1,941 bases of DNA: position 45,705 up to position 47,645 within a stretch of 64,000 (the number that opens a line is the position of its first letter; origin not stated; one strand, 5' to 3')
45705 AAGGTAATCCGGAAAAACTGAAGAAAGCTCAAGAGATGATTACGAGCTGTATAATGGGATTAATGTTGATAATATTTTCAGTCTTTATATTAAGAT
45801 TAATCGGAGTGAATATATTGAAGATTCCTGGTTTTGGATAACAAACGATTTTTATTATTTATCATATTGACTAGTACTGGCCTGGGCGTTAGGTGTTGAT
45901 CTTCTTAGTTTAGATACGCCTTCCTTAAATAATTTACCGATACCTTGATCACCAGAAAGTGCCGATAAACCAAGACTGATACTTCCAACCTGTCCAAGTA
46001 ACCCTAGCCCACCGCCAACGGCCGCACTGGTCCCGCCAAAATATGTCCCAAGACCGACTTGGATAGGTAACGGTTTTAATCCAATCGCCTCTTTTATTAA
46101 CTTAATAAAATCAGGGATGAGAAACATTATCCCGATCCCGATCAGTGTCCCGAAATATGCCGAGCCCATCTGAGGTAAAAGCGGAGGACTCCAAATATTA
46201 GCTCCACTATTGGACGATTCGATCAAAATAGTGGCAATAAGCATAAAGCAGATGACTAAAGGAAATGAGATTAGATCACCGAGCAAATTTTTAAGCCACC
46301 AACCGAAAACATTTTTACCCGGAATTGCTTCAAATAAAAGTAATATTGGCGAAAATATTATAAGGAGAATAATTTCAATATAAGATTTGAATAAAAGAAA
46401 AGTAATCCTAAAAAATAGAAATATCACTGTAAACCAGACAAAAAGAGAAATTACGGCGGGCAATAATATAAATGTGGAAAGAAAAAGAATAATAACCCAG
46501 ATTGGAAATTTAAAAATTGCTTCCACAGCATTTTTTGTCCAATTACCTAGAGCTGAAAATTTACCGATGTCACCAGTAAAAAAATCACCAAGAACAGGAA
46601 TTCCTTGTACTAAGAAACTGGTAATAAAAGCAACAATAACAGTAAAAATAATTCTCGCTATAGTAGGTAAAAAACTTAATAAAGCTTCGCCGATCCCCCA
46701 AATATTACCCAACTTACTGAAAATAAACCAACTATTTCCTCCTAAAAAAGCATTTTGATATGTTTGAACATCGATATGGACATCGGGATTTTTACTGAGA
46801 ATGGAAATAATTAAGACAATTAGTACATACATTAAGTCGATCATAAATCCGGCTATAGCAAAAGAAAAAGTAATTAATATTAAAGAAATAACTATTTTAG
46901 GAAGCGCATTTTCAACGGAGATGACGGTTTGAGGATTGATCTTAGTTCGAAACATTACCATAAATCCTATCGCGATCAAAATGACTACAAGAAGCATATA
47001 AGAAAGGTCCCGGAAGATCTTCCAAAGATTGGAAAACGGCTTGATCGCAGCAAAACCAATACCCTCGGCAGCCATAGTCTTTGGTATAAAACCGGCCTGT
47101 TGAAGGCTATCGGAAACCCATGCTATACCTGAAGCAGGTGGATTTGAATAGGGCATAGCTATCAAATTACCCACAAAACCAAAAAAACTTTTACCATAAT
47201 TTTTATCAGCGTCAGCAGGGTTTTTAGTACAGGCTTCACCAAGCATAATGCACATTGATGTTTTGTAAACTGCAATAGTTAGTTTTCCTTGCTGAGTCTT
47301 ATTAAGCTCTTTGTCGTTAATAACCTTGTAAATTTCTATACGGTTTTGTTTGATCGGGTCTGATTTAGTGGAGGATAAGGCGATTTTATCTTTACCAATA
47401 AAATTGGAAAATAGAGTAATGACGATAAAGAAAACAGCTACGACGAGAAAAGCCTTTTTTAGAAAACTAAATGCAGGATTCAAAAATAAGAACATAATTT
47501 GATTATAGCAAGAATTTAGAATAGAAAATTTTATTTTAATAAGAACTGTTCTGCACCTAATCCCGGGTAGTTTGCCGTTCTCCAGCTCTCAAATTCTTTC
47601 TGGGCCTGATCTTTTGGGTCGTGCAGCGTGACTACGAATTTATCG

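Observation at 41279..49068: Cell-surface cluster: giant orphan, Cys-rich pilin fusion, polytopic membrane protein and C39-like peptidase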

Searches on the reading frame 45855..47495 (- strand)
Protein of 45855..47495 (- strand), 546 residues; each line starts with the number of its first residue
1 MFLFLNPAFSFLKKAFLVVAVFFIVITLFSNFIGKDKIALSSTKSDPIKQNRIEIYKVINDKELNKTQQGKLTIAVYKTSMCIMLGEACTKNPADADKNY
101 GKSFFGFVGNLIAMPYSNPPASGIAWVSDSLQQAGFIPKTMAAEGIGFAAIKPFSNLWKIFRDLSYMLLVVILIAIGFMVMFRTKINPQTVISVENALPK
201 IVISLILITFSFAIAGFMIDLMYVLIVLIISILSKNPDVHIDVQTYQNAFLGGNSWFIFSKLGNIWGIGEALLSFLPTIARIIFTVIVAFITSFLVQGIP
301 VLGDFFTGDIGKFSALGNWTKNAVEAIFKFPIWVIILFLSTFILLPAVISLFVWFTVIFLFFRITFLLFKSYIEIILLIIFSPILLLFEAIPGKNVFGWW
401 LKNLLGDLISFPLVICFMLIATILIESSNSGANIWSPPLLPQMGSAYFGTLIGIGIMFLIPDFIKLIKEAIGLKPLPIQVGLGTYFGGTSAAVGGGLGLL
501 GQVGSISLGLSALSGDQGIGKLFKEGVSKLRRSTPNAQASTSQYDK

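Call 5: search_protein_families(library=pfam, proteins=[window:45855-47495:-], max_evalue=0.1)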
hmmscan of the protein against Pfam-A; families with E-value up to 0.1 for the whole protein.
window:45855-47495:- (546 aa): 1 family
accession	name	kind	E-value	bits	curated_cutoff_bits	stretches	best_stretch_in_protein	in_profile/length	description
PF22450.1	CagL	-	0.056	13.8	27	0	9-79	42-113/139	T4SS protein CagL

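Call 8: search_protein_families(library=ncbifam, proteins=[window:45855-47495:-], max_evalue=1)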
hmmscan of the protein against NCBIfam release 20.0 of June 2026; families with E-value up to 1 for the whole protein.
window:45855-47495:- (546 aa): 1 family
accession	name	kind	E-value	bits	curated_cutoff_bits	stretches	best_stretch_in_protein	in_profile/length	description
NF002839.0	PRK03072.1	equivalog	0.065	12.3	412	1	11-62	29-81/291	zinc metalloprotease HtpX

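Call 17: search_solved_structures(query=window:45855-47495:-, max_evalue=1)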
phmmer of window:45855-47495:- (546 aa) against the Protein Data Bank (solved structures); distinct sequences matched with E-value up to 1: 0.

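Call 23: find_homologous_proteins(query=window:45855-47495:-, max_evalue=0.001)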
Query window:45855-47495:- (546 aa): 701 proteins with E <= 0.001 among 8000 candidates; the best 120 are listed.
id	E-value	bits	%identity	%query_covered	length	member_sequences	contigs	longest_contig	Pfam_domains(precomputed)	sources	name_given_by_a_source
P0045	0.0e+0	1174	100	100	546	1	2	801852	-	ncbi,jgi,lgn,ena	ncbi:MAG: hypothetical protein WC744_03900 [Patescibacteria group bacterium]|jgi:hypothetical protei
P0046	1.6e-262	890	77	99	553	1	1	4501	-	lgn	-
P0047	1.9e-261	887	75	99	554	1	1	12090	-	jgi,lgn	jgi:hypothetical protein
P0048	8.2e-256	868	73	99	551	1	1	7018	-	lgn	-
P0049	9.1e-249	845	74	99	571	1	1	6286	-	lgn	-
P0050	3.0e-248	843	76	96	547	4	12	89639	-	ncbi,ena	-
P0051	5.3e-245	832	72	99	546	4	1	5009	-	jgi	-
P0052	8.3e-242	822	73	98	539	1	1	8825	-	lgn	-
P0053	5.6e-240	816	70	97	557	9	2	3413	-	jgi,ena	-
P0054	1.1e-218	745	64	100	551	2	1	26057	-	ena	-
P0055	3.9e-194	664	60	94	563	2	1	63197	-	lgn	-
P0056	1.3e-187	643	60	92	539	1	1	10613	-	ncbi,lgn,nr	ncbi:hypothetical protein HY612_00375 [Candidatus Roizmanbacteria bacterium]|nr:hypothetical protein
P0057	6.3e-179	614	57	96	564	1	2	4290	-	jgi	jgi:hypothetical protein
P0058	1.2e-178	613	64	84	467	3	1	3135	-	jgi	-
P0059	8.0e-178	611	55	99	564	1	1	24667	-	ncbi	-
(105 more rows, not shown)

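Call 36: find_related_loci(query=A1, collection=genome_contigs, flank=10000)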
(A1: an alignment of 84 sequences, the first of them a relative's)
Query A1 (546 aa) in genome_contigs; peptide patterns used: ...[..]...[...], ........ (x = any residue, [..] = any of these).
435 stretches matched a pattern; 267 encode a relative of the query (tblastn E <= 1e-3); the best 80 are kept; 80 distinct loci.
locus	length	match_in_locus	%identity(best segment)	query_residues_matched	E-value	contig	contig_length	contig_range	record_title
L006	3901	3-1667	55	5-542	2e-170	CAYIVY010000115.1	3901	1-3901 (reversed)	MAG TPA_asm: uncultured Gammaproteobacteria bacterium isolate ERP119705_co8_91 genome assembly, contig: NODE_26745_lengt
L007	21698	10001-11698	54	1-543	2e-162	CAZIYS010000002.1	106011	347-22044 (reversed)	MAG TPA_asm: uncultured Gammaproteobacteria bacterium isolate SRP302447_co1_778 genome assembly, contig: NODE_663_length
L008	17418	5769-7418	54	1-538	9e-162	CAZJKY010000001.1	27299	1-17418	MAG TPA_asm: uncultured Gammaproteobacteria bacterium isolate binchicken_co220_67 genome assembly, contig: NODE_1030_len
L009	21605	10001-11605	55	1-521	4e-160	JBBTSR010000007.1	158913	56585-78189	MAG: Patescibacteria group bacterium isolate H41-bin132_1 H41_bin132_1_000000000007, whole genome shotgun sequence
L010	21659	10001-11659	48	13-541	7e-158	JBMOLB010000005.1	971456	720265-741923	MAG: Patescibacteria group bacterium isolate Betzabe_MAG013 MAG013_5, whole genome shotgun sequence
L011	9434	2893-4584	49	5-546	4e-156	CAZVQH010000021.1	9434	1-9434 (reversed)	MAG TPA_asm: uncultured Gammaproteobacteria bacterium isolate binchicken_co269_157 genome assembly, contig: NODE_7474_le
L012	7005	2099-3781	55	1-546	4e-156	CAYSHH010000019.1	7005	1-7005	MAG TPA_asm: uncultured Candidatus Saccharibacteria bacterium isolate binchicken_co220_14 genome assembly, contig: NODE_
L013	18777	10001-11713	47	1-546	9e-156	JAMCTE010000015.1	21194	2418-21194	MAG: Patescibacteria group bacterium isolate FK_Sedi_A_Bin.181 NODE_5577_length_21194_cov_3.23886, whole genome shotgun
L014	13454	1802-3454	52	1-537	3e-153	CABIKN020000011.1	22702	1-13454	Candidatus Roizmanbacteria bacterium isolate CandRoiz1 genome assembly, contig: CANDROIZ_Contig_19, whole genome shotgun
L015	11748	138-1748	53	1-521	1e-152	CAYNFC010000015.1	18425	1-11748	MAG TPA_asm: uncultured Gammaproteobacteria bacterium isolate binchicken_co266_245 genome assembly, contig: NODE_4950_le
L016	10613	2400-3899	60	13-514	0e+0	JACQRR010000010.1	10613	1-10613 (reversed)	MAG: Candidatus Roizmanbacteria bacterium isolate NC_groundwater_1364_Ag_S-0.2um_37_64 S_p2_S4_coassembly_k141_303403, w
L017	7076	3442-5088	52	12-546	2e-151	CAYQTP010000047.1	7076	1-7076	MAG TPA_asm: uncultured Gammaproteobacteria bacterium isolate SRP050083_co3_164 genome assembly, contig: NODE_12271_leng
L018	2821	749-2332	51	1-506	1e-156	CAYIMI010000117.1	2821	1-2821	MAG TPA_asm: uncultured Gammaproteobacteria bacterium isolate ERP119705_co24_607 genome assembly, contig: NODE_79117_len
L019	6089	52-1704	49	4-541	1e-148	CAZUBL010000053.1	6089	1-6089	MAG TPA_asm: uncultured Gammaproteobacteria bacterium isolate SRP193661_co1_195 genome assembly, contig: NODE_12874_leng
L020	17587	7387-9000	50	1-522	1e-145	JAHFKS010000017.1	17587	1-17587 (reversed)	MAG: Candidatus Microgenomates bacterium isolate nzgw415 NODE_3013_length_17588_cov_4.205072, whole genome shotgun seque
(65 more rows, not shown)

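Call 37: predict_structure(alignment_id=A1)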
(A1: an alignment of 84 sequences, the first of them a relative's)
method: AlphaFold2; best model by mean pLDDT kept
length: 546 residues; sequences in the alignment: 84
mean_pLDDT: 77.7   pTM: 0.58
mean pLDDT of the five models: 77.7, 77.4, 75.8, 74.8, 74.2
residues with pLDDT >= 90: 136; 70-90: 274; 50-70: 92; < 50: 44
segments of 3 or more residues with pLDDT < 50: 1-3, 135-145, 517-519, 525-546
pLDDT, mean of each block of 10 residues (from residue 1): 63 87 86 64 62 79 84 85 80 79 78 62 56 51 50 70 74 78 72 74 85 91 95 87 89 83 81 90 92 85 72 70 84 90 90 88 91 93 90 90 95 95 89 81 87 93 94 78 60 69 67 54 47 40 40
secondary structure, 60 per line:
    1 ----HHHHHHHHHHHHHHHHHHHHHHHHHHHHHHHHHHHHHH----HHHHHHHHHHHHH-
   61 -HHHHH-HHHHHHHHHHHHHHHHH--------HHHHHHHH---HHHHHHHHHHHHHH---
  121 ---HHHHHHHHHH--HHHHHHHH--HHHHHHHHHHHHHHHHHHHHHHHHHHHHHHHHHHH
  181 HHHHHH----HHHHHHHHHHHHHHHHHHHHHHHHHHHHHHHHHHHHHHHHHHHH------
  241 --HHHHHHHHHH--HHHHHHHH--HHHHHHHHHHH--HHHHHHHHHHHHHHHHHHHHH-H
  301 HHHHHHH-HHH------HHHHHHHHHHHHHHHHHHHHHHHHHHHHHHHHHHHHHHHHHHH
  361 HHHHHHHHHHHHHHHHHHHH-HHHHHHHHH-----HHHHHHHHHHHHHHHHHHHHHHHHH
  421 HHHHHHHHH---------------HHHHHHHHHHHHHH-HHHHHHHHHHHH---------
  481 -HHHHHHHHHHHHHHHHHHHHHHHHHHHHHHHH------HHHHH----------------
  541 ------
elements in order: H5-42 H47-59 H62-66 H68-84 H93-100 H104-117 H124-133 H136-143 H146-186 H191-234 H243-252 H255-262 H265-275 H278-298 H300-307 H318-380 H382-390 H396-429 H445-458 H460-471 H482-513 H520-524

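Call 41: fold_search(model_id=the predicted structure, library=pdb)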
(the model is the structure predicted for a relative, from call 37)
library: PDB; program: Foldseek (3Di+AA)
matches with E <= 10: 57; with E <= 0.001: 0
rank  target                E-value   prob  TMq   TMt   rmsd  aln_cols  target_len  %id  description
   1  9ngy_FP1              5.0e-01  0.51  0.18  0.12  24.6       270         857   14  In situ cryo-EM structure of protochannel (DotA-IcmX) of the Legionella Dot/Icm T4SS machine (released 2025-09-17)
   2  8rtd_L                8.8e-01  0.72  0.24  0.42  11.8       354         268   14  Stalk-Arches-IMC structure from the fully-assembled R388 type IV secretion system determined by cryo-EM. (released 2024-06-19)
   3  8rt9_F                1.1e+00  0.54  0.22  0.38  13.3       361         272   13  Stalk complex full-length structure (TrwJ/VirB5-TrwI/VirB6) from the fully-assembled R388 type IV secretion system det (released 2024-06-19)
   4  7p5j_A                1.6e+00  0.06  0.09  0.11  32.4       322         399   14  Cryo-EM structure of human TTYH1 in GDN (released 2021-08-11)
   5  8qqk_A                1.7e+00  0.08  0.09  0.08  26.2       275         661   13  Cryo-EM structure of E. coli cytochrome bo3 quinol oxidase assembled in peptidiscs (released 2024-04-24)
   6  7vq7_A                2.0e+00  0.06  0.10  0.12  31.4       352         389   11  The Al-bound AtALMT1 structure at pH 5 (ALMT1Al/pH5) (released 2021-12-01)
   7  7o3v_J                2.2e+00  0.23  0.18  0.33  15.0       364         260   12  Stalk complex structure (TrwJ/VirB5-TrwI/VirB6) from the fully-assembled R388 type IV secretion system determined by c (released 2022-06-22)
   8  7rtt_A                2.2e+00  0.04  0.09  0.11  25.9       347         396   12  Cryo-EM structure of a TTYH2 cis-dimer (released 2021-08-25)
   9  7udn_B                2.3e+00  0.10  0.13  0.22  34.9       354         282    9  Crystal structure of designed helical repeat protein RPB_PLP1_R6 in alternative conformation 2 (released 2023-03-22)
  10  9sqh                  2.5e+00  0.05  0.10  0.11  28.9       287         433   12  Cryo-EM structure of the Arabidopsis thaliana CAT4 transporter in the outward-open apo state (without synthetic nanobody (released 2026-04-08)
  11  8rtd_H                3.2e+00  0.12  0.13  0.26  15.4       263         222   14  Stalk-Arches-IMC structure from the fully-assembled R388 type IV secretion system determined by cryo-EM. (released 2024-06-19)
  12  7awq                  3.6e+00  0.02  0.08  0.10  28.8       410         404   12  Structure of the thermostabilized EAAT1 cryst-E386Q mutant in complex with L-ASP, sodium ions and the allosteric inhibit (released 2021-10-13)
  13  7rtu_B                3.8e+00  0.04  0.12  0.16  24.4       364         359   12  Cryo-EM structure of a TTYH2 trans-dimer (released 2021-08-25)
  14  6wc9_A                3.8e+00  0.04  0.10  0.13  27.2       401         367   10  Human open state TMEM175 in KCl (released 2020-04-15)
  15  9mm5_R                3.9e+00  0.06  0.11  0.15  28.8       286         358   12  CGRP Receptor in complex with dC2_049 (released 2026-01-28)
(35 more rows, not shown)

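Call 47: search_protein_representatives(alignment_id=A1)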
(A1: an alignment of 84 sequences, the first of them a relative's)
Query: 84 sequences, 561 profile positions. Proteins with E-value up to 0.001 (for the whole library): 3647; up to 1e-10: 3160; up to 1e-30: 2173. The best 150 are listed.
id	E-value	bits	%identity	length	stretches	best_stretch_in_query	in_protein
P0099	1.3e-236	803.1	-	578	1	3-527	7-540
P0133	5.5e-227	771.4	-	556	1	1-539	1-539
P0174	1.6e-195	667.5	-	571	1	2-547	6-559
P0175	1.8e-189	647.6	-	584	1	1-518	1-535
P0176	1.4e-185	634.6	-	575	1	2-522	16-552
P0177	1.0e-184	631.8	-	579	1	4-527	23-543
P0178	1.5e-182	624.6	-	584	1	1-531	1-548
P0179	3.8e-182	623.3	-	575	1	2-527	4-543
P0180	1.0e-181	622.0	-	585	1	1-520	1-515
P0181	1.6e-178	611.4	-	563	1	1-518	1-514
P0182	2.6e-177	607.4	-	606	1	1-526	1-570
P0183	2.6e-177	607.4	-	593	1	4-549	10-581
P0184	4.9e-175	599.9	-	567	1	2-533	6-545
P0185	9.7e-175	598.9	-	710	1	27-519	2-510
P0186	2.3e-173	594.4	-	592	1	5-518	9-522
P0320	7.7e-108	378.0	-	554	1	5-519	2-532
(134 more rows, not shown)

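Call 48: search_solved_structures(query=A1, max_evalue=10, show_alignments=2)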
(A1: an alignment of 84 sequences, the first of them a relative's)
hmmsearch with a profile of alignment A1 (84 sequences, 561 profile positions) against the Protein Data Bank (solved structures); distinct sequences matched with E-value up to 10: 1.
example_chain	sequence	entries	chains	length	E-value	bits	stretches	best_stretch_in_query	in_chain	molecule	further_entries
7vpa_A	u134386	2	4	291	1.7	10.4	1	98-141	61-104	hydrolase Ple629 | plastic degrading hydrolase Ple629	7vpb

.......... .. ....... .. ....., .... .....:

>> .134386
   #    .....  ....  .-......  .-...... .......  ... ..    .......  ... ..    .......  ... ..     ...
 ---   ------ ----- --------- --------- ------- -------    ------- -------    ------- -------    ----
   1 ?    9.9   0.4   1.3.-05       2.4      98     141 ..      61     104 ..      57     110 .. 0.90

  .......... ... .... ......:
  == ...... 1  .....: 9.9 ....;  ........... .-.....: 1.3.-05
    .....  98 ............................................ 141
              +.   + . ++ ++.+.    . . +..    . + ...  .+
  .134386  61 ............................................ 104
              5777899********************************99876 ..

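Call 50: search_protein_families(library=pfam, alignment_id=A3, max_evalue=1)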
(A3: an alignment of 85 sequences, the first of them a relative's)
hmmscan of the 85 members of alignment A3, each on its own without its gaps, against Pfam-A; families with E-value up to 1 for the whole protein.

A. member 1, P0045 (546 aa): 2 families
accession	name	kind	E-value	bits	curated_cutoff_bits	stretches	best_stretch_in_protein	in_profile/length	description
PF22450.1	CagL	-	0.056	13.8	27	1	9-79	42-113/139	T4SS protein CagL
PF08129.17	Antimicrobial17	-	0.28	11.7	25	0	55-70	3-18/57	Alpha/beta enterocin family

B. families by the number of members that match (of 85 scanned): 34 families (the first 25 are shown)
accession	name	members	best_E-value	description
PF04610.19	TrbL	2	0.00011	TrbL/VirB6 plasmid conjugal transfer protein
PF09856.14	ScfRs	2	0.0022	Short-chain fatty acyl coenzyme A regulator, C-terminal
PF07291.16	MauE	1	0.0039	Methylamine utilisation protein MauE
PF20386.3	DUF6681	1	0.023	Family of unknown function (DUF6681)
PF16247.11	DUF4904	1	0.025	Domain of unknown function (DUF4904)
PF17326.7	DUF5365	1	0.033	Family of unknown function (DUF5365)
PF16339.10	DUF4969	1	0.041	Domain of unknown function (DUF4969)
PF13585.12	CHU_C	1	0.049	CHU_C Type IX secretion signal domain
PF12685.13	SpoIIIAH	1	0.052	SpoIIIAH-like protein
PF22450.1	CagL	1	0.056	T4SS protein CagL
PF16296.10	TM_PBP2_N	1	0.057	N-terminal of TM subunit in PBP-dependent ABC transporters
PF12191.14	stn_TNFRSF12A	1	0.078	Tumour necrosis factor receptor stn_TNFRSF12A_TNFR domain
PF02706.20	Wzz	1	0.12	Chain length determinant protein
PF19885.4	DUF6358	1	0.14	Family of unknown function (DUF6358)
PF11021.13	DUF2613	1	0.15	Protein of unknown function (DUF2613)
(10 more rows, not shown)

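Call 61: search_protein_families(library=ncbifam, alignment_id=A3, max_evalue=1)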
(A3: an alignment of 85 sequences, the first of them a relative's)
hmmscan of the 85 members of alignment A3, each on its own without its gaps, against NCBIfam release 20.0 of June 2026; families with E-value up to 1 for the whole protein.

A. member 1, P0045 (546 aa): 1 family
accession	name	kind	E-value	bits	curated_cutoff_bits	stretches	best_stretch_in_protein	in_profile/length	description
NF002839.0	PRK03072.1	equivalog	0.065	12.3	412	1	11-62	29-81/291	zinc metalloprotease HtpX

B. families by the number of members that match (of 85 scanned): 29 families (the first 25 are shown)
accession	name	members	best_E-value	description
NF038139.1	Reg_Aceta_RamB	2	0.00016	acetate metabolism transcriptional regulator RamB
NF045889.1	ICE_Mbov_0396_TM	2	0.0012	Mbov_0396 family ICE element transmembrane protein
NF045848.1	MMCAP2_0566_fam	2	0.0024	MMCAP2_0566 family conjugal transfer protein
NF041023.1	PP0621_fam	2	0.14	PP0621 family protein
NF033631.1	SLATT_5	1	0.00033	SLATT domain-containing protein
TIGR01445.1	intein_Nterm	1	0.0013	intein N-terminal splicing region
NF033883.1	conj_TraQ_IncI1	1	0.0018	conjugal transfer protein TraQ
TIGR02796.1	tolQ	1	0.0074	protein TolQ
NF011302.0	PRK14714.1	1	0.028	DNA-directed DNA polymerase II large subunit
NF010230.0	PRK13682.1-5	1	0.037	hypothetical protein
NF002006.0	PRK00805.1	1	0.046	deoxyhypusine synthase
NF002839.0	PRK03072.1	1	0.065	zinc metalloprotease HtpX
TIGR01735.1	FGAM_synt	1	0.076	phosphoribosylformylglycinamidine synthase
NF005383.1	PRK06926.1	1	0.078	flagellar motor protein MotP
NF009472.0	PRK12834.1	1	0.089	FAD-binding dehydrogenase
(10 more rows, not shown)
